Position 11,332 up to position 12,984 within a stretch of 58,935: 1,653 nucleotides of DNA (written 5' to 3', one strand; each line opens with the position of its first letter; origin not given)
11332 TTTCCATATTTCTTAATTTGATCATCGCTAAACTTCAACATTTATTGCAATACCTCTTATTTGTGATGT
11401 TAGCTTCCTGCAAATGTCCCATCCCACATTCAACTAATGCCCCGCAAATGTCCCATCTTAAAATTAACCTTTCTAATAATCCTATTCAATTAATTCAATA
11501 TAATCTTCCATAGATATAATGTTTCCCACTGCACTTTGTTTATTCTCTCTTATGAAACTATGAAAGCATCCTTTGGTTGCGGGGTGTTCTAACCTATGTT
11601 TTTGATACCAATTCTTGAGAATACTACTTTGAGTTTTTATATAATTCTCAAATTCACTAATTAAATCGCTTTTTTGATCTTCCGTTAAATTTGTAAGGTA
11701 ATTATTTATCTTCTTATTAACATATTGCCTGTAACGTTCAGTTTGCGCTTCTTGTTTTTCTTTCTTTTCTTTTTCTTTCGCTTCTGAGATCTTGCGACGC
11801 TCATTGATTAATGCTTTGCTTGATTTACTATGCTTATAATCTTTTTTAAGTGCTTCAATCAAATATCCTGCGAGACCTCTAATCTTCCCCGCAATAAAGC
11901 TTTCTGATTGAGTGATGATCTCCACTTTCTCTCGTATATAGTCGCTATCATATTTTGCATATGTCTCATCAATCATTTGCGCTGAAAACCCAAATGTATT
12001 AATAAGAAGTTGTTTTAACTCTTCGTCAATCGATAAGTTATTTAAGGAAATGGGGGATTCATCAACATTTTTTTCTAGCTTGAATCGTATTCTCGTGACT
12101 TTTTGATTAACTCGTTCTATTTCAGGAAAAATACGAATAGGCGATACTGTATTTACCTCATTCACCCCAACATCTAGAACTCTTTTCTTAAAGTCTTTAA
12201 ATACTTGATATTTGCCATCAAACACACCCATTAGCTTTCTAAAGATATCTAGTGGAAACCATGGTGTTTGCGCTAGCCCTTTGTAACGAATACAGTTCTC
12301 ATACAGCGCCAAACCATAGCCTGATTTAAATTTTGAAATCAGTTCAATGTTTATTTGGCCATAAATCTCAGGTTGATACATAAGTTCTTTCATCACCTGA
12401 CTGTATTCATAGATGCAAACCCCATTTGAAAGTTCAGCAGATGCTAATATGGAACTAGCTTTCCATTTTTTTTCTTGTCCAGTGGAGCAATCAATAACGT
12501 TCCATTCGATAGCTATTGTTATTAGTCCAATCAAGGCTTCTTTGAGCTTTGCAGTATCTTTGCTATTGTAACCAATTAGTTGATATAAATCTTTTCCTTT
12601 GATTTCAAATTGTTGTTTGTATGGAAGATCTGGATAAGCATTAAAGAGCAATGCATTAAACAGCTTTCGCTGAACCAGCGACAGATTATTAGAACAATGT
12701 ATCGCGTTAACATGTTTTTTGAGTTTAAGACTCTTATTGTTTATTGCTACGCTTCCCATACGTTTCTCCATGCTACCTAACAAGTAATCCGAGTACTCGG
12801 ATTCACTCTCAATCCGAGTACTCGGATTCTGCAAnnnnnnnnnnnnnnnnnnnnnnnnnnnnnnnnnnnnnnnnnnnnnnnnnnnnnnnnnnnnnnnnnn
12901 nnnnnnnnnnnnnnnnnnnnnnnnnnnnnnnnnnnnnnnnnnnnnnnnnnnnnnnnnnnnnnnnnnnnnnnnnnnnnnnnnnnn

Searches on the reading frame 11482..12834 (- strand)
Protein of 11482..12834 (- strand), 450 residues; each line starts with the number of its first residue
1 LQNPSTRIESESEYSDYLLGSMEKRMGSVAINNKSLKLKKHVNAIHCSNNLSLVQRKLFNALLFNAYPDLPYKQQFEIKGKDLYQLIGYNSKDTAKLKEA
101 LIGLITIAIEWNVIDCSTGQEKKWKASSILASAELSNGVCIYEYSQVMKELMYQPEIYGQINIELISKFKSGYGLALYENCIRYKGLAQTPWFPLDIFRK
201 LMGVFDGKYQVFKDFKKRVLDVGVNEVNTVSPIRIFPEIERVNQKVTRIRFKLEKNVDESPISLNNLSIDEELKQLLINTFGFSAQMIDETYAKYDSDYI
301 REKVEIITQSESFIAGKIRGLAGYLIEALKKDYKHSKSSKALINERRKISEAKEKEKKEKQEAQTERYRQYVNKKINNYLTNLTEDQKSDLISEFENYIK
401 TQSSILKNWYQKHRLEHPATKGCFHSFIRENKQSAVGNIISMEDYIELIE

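Call 7: search_protein_families(library=pfam, proteins=[window:11482-12834:-], max_evalue=0.01)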
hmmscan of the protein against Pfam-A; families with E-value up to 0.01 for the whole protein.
window:11482-12834:- (450 aa): 3 families
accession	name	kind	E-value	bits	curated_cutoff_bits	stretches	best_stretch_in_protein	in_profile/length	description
PF01051.27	Rep3_N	-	1.4e-17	64.9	22.4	1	38-181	2-140/141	Initiator Replication protein, WH1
PF21205.3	Rep3_C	-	8.5e-11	42.4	21.1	1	195-252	2-58/59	Initiator Rep protein, WH2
PF17388.7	GP24_25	-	0.0022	18.9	27.4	1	338-413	43-119/124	Mycobacteriophage tail assembly protein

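Call 21: search_dna_similar(query=window:11482-12759:-, collection=plasmids, mode=protein, max_rows=60, rows=spread)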
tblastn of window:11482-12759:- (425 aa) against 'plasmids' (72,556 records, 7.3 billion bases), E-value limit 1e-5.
Records with a match: 1875; places in all: 1984; records where one place covers at least 80% of the query: 78.
Best place of each record, by identity: 95-99% 3; 90-95% 1; 80-90% 9; <60% 1862.
By first word of the organism name: Acinetobacter 705; Klebsiella 263; Burkholderia 76; Pseudomonas 64; Phaeobacter 60; Escherichia 51; Paracoccus 48; Clostridium 42; Psychrobacter 41; Cupriavidus 33; and 112 more.
By predicted mobility (MOB-suite, as given by PLSDB): non-mobilizable 943; conjugative 516; mobilizable 416.
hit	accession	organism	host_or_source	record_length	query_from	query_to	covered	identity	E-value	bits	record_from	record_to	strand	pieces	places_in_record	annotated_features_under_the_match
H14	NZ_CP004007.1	Legionella oakridgensis ATCC 33761 = DSM 21215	-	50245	1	425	100%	97.6%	0e+0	820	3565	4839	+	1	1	replication initiation protein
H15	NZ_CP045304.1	Legionella longbeachae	Homo sapiens,Sputum sample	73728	1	417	98%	38.0%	4e-84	288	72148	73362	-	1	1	replication initiation protein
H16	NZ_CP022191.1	Alloyangia pacifica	cell culture,oil-contaminated sediment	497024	13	322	73%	36.8%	5e-57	209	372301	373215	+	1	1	replication initiation protein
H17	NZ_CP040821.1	Paroceanicella profunda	Cell culture,Deep seawater from Mariana ...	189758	13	309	70%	36.8%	5e-54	201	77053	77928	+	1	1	replication initiation protein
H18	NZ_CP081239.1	Phaeobacter inhibens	-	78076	13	316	72%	35.5%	9e-50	188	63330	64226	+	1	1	replication initiation protein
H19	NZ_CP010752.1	Phaeobacter inhibens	cell culture,algae aquaculture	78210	13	311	70%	35.7%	2e-49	187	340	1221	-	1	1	replication initiation protein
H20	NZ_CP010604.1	Phaeobacter inhibens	cell culture,clam larvae aquaculture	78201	13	311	70%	35.4%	4e-49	186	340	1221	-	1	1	replication initiation protein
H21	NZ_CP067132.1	Paracoccus seriniphilus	cell culture,washing water of Bugula ...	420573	13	308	70%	35.1%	1e-51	194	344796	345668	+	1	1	replication initiation protein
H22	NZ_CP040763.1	Paracoccus liaowanqingii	Tibetan antelope,cell culture,feces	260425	13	231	52%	42.3%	1e-48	185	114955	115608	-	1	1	replication initiation protein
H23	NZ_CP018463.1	Xanthomonas euvesicatoria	Capsicum frutescens,pathogen ...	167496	13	229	51%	39.1%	2e-38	155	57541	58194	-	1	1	replication initiation protein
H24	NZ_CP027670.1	Simplicispira suum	cell culture,Dust collector of pigpen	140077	4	323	75%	25.2%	5e-17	91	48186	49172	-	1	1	replication initiation protein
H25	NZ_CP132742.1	Mycetohabitans endofungorum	Rhizopus microsporus,culture isolated ...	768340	6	308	71%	26.0%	1e-19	99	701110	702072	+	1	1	replication initiation protein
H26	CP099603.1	Comamonadaceae bacterium OTU4NAUVB1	Arabidopsis thaliana,pure culture,leaf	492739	24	300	65%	27.5%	3e-12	76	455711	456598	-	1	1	replication initiation protein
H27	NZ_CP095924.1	Pseudomonas aeruginosa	water sink surface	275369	8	315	72%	23.9%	4e-11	73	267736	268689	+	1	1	RepB family plasmid replication initiator protein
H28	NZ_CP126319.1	Burkholderia anthina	Sorghum bicolor,Sandy loam,rhizosphere ...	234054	13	226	50%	33.3%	3e-27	122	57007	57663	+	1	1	replication initiation protein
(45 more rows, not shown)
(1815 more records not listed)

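Call 22: get_annotated_region(hit=H15, flank=7000)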
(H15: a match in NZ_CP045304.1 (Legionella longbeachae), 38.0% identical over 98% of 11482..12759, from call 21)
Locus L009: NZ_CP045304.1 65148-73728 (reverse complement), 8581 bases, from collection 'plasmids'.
description: Legionella longbeachae strain B1445CHC plasmid pB1445CHC_73K, complete sequence
organism: Legionella longbeachae (NCBI taxid 450)
taxonomy: Bacteria; Pseudomonadota; Gammaproteobacteria; Legionellales; Legionellaceae; Legionella; Legionella longbeachae
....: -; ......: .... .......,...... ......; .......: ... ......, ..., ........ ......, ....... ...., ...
typing (MOB-suite, as given by PLSDB): conjugative; replicon rep_cluster_413; relaxase MOBF; mating-pair formation MPF_F
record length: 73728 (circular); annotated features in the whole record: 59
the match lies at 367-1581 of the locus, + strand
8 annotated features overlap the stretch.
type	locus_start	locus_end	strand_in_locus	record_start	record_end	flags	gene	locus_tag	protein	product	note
CDS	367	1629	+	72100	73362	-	-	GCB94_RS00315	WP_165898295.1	replication initiation protein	GO:0006270 - DNA replication initiation [Evidence IEA]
CDS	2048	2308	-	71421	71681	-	-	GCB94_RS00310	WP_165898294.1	hypothetical protein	-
CDS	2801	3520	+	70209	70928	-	-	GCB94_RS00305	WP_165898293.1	endonuclease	-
CDS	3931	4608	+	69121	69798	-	-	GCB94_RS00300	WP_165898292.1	SOS response-associated peptidase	GO:0018142 - obsolete protein-DNA covalent cross-linking [Evidence IEA]; GO:0009432 - SOS response [Evidence IEA]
CDS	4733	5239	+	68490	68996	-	umuD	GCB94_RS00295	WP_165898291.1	translesion error-prone DNA polymerase V autoproteolytic subunit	-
CDS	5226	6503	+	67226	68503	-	-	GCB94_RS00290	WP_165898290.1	Y-family DNA polymerase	-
CDS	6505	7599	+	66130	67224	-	dinB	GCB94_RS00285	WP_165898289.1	DNA polymerase IV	GO:0006281 - DNA repair [Evidence IEA]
CDS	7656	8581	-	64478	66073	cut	-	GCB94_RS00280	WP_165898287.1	GIY-YIG nuclease family protein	-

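Call 28: find_related_loci(query=window:11482-12759:-, collection=genome_contigs, flank=8000)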
Query window:11482-12759:- (425 aa) in genome_contigs; peptide patterns used: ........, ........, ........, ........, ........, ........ (x = any residue, [..] = any of these).
600 stretches matched a pattern (row limit reached: there are more); 3 encode a relative of the query (tblastn E <= 1e-3); 3 distinct loci.
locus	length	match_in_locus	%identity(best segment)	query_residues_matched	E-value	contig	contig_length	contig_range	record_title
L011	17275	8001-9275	89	1-425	0e+0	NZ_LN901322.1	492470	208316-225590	Legionella saoudiensis strain LS-1, whole genome shotgun sequence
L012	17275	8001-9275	88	1-425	0e+0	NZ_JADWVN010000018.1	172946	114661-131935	Legionella bononiensis strain 30cs62 contig_18, whole genome shotgun sequence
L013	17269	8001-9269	86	3-425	0e+0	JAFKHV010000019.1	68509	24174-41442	MAG: Legionella sp. isolate SCN18_10_11_15_R5_P_41_27 SCN18_10_11_15_R5_P_scaffold_198, whole genome shotgun sequence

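Call 29: search_dna_similar(query=window:11482-12759:-, collection=plasmids, mode=protein, max_rows=60, rows=best)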
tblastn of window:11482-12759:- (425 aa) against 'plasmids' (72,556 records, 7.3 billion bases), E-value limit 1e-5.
Records with a match: 1875; places in all: 1984; records where one place covers at least 80% of the query: 78.
Best place of each record, by identity: 95-99% 3; 90-95% 1; 80-90% 9; <60% 1862.
By first word of the organism name: Acinetobacter 705; Klebsiella 263; Burkholderia 76; Pseudomonas 64; Phaeobacter 60; Escherichia 51; Paracoccus 48; Clostridium 42; Psychrobacter 41; Cupriavidus 33; and 112 more.
By predicted mobility (MOB-suite, as given by PLSDB): non-mobilizable 943; conjugative 516; mobilizable 416.
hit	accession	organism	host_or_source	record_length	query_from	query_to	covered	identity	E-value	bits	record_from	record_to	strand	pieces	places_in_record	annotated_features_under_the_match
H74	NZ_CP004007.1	Legionella oakridgensis ATCC 33761 = DSM 21215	-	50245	1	425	100%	97.6%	0e+0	820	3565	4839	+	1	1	replication initiation protein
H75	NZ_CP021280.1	Legionella pneumophila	protozoa,bulk water sample from a shower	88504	1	425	100%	97.6%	0e+0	818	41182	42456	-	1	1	replication initiation protein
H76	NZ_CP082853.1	Legionella anisa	-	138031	1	425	100%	96.9%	0e+0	815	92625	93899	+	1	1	replication initiation protein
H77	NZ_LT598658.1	Legionella pneumophila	Homo sapiens,clinical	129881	1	425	100%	89.2%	0e+0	754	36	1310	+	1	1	replication initiation protein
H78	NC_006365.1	Legionella pneumophila str. Paris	-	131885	1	425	100%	89.2%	0e+0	753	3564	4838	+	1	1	replication initiation protein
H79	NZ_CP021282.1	Legionella pneumophila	Homo sapiens,human lung tissue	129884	1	425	100%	89.2%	0e+0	753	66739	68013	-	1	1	replication initiation protein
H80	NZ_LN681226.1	Legionella hackeliae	-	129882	1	425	100%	89.2%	0e+0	753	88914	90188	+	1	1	replication initiation protein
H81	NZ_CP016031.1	Legionella pneumophila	Isolate,clinical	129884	1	425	100%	89.2%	0e+0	753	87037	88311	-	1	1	replication initiation protein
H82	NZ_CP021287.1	Legionella pneumophila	Homo sapiens,human lung tissue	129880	1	425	100%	87.9%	0e+0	758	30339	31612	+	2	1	replication initiation protein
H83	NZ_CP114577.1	Legionella pneumophila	cell culture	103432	3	425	100%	86.3%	0e+0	727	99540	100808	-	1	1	replication initiation protein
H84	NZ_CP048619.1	Legionella pneumophila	-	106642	3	425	100%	86.3%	0e+0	727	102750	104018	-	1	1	replication initiation protein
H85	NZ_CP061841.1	Legionella pneumophila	pure culture,drinking water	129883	1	375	88%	91.5%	0e+0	674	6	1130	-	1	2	none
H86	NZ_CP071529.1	Legionella lytica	Acanthamoeba castellanii,bacterial ...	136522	1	425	100%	80.5%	0e+0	694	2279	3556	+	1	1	replication initiation protein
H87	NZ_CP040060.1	Coxiella burnetii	Dermacentor andersoni,cell culture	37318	1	425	100%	59.0%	2e-158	501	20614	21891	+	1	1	replication initiation protein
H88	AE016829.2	Coxiella burnetii RSA 493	-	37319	1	425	100%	59.0%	2e-158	501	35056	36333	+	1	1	plasmid replication initiation protein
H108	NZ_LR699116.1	Aquicella lusitana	Borehole HDN1, spa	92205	8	421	97%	34.7%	3e-68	242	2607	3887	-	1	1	replication initiation protein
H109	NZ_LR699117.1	Aquicella lusitana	Borehole HDN1, spa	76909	9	314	72%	46.3%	2e-81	280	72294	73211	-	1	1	replication initiation protein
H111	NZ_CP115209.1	Pseudomonas aeruginosa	Homo sapiens,culture samples from human ...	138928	13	384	88%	35.5%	7e-62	223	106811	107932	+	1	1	replication initiation protein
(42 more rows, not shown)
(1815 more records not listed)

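Call 42: get_annotated_region(hit=H109, flank=6000)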
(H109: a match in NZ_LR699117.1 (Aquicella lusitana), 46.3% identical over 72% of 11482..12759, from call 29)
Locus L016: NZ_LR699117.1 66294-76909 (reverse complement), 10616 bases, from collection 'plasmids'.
description: Aquicella lusitana strain SGT-39 plasmid 4
organism: Aquicella lusitana (NCBI taxid 254246)
taxonomy: Bacteria; Pseudomonadota; Gammaproteobacteria; Legionellales; Coxiellaceae; Aquicella; Aquicella lusitana
host: -; source: Borehole HDN1, spa; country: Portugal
typing (MOB-suite, as given by PLSDB): non-mobilizable
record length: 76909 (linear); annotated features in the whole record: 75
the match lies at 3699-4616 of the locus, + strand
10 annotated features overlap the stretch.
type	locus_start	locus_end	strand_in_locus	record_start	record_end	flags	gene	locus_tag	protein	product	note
CDS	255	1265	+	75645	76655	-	-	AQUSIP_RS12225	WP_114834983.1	ParB/RepB/Spo0J family partition protein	-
CDS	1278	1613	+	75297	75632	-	-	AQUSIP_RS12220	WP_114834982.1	hypothetical protein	-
CDS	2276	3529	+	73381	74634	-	ltrA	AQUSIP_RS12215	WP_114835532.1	group II intron reverse transcriptase/maturase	GO:0000373 - Group II intron splicing [Evidence IEA]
CDS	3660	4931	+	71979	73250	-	-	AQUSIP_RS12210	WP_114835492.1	replication initiation protein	GO:0006270 - DNA replication initiation [Evidence IEA]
CDS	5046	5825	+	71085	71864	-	-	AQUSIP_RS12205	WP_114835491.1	type IV toxin-antitoxin system AbiEi family antitoxin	-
CDS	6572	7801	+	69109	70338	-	ltrA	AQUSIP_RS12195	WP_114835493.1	group II intron reverse transcriptase/maturase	GO:0000373 - Group II intron splicing [Evidence IEA]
CDS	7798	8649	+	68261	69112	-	-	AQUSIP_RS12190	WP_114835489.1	nucleotidyl transferase AbiEii/AbiGii toxin family protein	-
CDS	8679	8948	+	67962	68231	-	-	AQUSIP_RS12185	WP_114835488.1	hypothetical protein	-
CDS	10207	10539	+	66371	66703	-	-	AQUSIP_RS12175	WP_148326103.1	DUF423 domain-containing protein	-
CDS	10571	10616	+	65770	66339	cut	-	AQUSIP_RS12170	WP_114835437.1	GNAT family N-acetyltransferase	-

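Call 43: get_annotated_region(hit=H108, flank=6000)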
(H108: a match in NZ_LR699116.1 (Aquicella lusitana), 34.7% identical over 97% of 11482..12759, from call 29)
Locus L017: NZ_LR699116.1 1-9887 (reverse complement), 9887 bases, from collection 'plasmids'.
description: Aquicella lusitana strain SGT-39 plasmid 3
organism: Aquicella lusitana (NCBI taxid 254246)
taxonomy: Bacteria; Pseudomonadota; Gammaproteobacteria; Legionellales; Coxiellaceae; Aquicella; Aquicella lusitana
host: -; source: Borehole HDN1, spa; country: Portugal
typing (MOB-suite, as given by PLSDB): non-mobilizable
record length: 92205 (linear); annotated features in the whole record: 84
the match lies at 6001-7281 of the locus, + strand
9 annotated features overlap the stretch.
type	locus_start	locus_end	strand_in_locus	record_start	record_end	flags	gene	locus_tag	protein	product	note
CDS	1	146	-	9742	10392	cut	-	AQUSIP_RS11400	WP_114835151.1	NAD(P)-dependent oxidoreductase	-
CDS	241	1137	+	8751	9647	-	-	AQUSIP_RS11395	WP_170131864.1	LysR family transcriptional regulator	-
CDS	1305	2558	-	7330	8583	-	ltrA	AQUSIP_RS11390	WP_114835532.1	group II intron reverse transcriptase/maturase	GO:0000373 - Group II intron splicing [Evidence IEA]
CDS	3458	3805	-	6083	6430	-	-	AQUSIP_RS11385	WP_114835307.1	hypothetical protein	-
CDS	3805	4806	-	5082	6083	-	-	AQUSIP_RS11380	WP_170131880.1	ParB/RepB/Spo0J family partition protein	-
CDS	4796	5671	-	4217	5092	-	-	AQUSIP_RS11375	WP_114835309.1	ParA family protein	-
CDS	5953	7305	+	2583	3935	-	-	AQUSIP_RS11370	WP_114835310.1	replication initiation protein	GO:0006270 - DNA replication initiation [Evidence IEA]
CDS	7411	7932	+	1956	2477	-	-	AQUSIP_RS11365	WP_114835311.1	hypothetical protein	-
CDS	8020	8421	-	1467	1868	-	-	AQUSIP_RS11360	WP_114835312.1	hypothetical protein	-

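Call 44: get_annotated_region(hit=H111, flank=6000)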
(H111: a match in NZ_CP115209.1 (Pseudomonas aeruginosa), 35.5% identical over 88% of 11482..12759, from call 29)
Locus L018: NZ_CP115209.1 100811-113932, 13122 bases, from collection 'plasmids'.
description: Pseudomonas aeruginosa strain F065 plasmid pF065, complete sequence
organism: Pseudomonas aeruginosa (NCBI taxid 287)
taxonomy: Bacteria; Pseudomonadota; Gammaproteobacteria; Pseudomonadales; Pseudomonadaceae; Pseudomonas; Pseudomonas aeruginosa
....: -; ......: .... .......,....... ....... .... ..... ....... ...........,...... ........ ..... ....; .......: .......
typing (MOB-suite, as given by PLSDB): non-mobilizable; mating-pair formation MPF_I
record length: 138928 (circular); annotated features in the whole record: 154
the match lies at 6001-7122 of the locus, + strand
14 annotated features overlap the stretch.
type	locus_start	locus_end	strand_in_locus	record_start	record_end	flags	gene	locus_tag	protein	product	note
CDS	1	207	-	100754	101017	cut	-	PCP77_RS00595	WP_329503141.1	hypothetical protein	-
CDS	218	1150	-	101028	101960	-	-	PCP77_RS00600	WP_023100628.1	hypothetical protein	-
CDS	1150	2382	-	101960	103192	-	-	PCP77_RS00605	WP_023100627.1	DotG/IcmE/VirB10 family protein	-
CDS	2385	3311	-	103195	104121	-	-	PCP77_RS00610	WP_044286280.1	DotH/IcmK family type IV secretion protein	-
CDS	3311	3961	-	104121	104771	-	-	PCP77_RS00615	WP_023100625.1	DotI/IcmL family type IV secretion protein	-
CDS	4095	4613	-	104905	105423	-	-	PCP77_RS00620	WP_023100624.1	hypothetical protein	-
CDS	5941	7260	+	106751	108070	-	-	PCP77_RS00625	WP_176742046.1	replication initiation protein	GO:0006270 - DNA replication initiation [Evidence IEA]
CDS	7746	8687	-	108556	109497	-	-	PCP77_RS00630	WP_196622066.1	ParB/RepB/Spo0J family partition protein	GO:0007059 - chromosome segregation [Evidence IEA]; GO:0000910 - cytokinesis [Evidence IEA]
CDS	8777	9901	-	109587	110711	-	-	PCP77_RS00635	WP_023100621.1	ParA family protein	-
CDS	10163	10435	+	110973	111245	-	-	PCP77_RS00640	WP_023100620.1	hypothetical protein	-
CDS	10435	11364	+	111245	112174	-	-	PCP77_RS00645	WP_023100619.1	hypothetical protein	-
CDS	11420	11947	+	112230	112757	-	-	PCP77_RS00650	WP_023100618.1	hypothetical protein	-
CDS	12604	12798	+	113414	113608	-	-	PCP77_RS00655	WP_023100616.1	hypothetical protein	-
CDS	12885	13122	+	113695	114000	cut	-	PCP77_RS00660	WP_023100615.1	hypothetical protein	-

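Call 45: get_annotated_region(hit=H18, flank=6000)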
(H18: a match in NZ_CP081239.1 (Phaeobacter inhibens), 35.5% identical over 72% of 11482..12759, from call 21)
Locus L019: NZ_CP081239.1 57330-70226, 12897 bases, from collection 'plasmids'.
description: Phaeobacter inhibens strain M631 plasmid unnamed4, complete sequence
organism: Phaeobacter inhibens (NCBI taxid 221822)
taxonomy: Bacteria; Pseudomonadota; Alphaproteobacteria; Rhodobacterales; Roseobacteraceae; Phaeobacter; Phaeobacter inhibens
host: -; source: -; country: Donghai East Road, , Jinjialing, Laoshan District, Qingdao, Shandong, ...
typing (MOB-suite, as given by PLSDB): non-mobilizable; replicon rep_cluster_288
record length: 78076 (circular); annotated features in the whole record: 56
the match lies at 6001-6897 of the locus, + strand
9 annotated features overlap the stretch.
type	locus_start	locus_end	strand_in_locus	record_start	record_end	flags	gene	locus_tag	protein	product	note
CDS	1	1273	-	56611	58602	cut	-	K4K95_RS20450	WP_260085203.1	transporter substrate-binding domain-containing protein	-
CDS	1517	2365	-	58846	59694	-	-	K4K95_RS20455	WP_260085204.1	PRC-barrel domain-containing protein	GO:0019684 - photosynthesis, light reaction [Evidence IEA]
CDS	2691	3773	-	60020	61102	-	-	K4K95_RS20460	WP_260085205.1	ParB N-terminal domain-containing protein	-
CDS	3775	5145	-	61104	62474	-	-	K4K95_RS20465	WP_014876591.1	AAA family ATPase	-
CDS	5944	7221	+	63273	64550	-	-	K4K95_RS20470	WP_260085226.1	replication initiation protein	GO:0006270 - DNA replication initiation [Evidence IEA]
CDS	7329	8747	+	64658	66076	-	-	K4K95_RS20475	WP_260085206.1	AarF/ABC1/UbiB kinase family protein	GO:0016310 - phosphorylation [Evidence IEA]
CDS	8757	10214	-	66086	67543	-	-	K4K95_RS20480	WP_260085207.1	multicopper oxidase family protein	-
CDS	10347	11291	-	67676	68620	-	-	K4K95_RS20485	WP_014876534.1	hydrogen peroxide-inducible genes activator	-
CDS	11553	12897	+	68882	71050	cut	katG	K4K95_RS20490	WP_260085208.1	catalase/peroxidase HPI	GO:0006979 - response to oxidative stress [Evidence IEA]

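Call 60: search_solved_structures(query=window:11482-12759:-, max_evalue=0.01)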
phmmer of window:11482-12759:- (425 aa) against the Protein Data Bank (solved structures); distinct sequences matched with E-value up to 0.01: 0.

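Call 61: search_protein_families(library=ncbifam, proteins=[window:11482-12759:-], max_evalue=0.001)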
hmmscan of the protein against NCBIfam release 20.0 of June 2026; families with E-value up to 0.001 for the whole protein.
window:11482-12759:- (425 aa): 2 families
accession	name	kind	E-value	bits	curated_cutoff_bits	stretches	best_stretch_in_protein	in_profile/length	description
NF038290.1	repM_Acin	exception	3.9e-18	65.8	250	1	20-237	10-232/304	replication initiation protein RepM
NF010305.0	PRK13742.1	equivalog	0.00016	21.1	342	1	134-229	147-243/251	replication initiation protein RepE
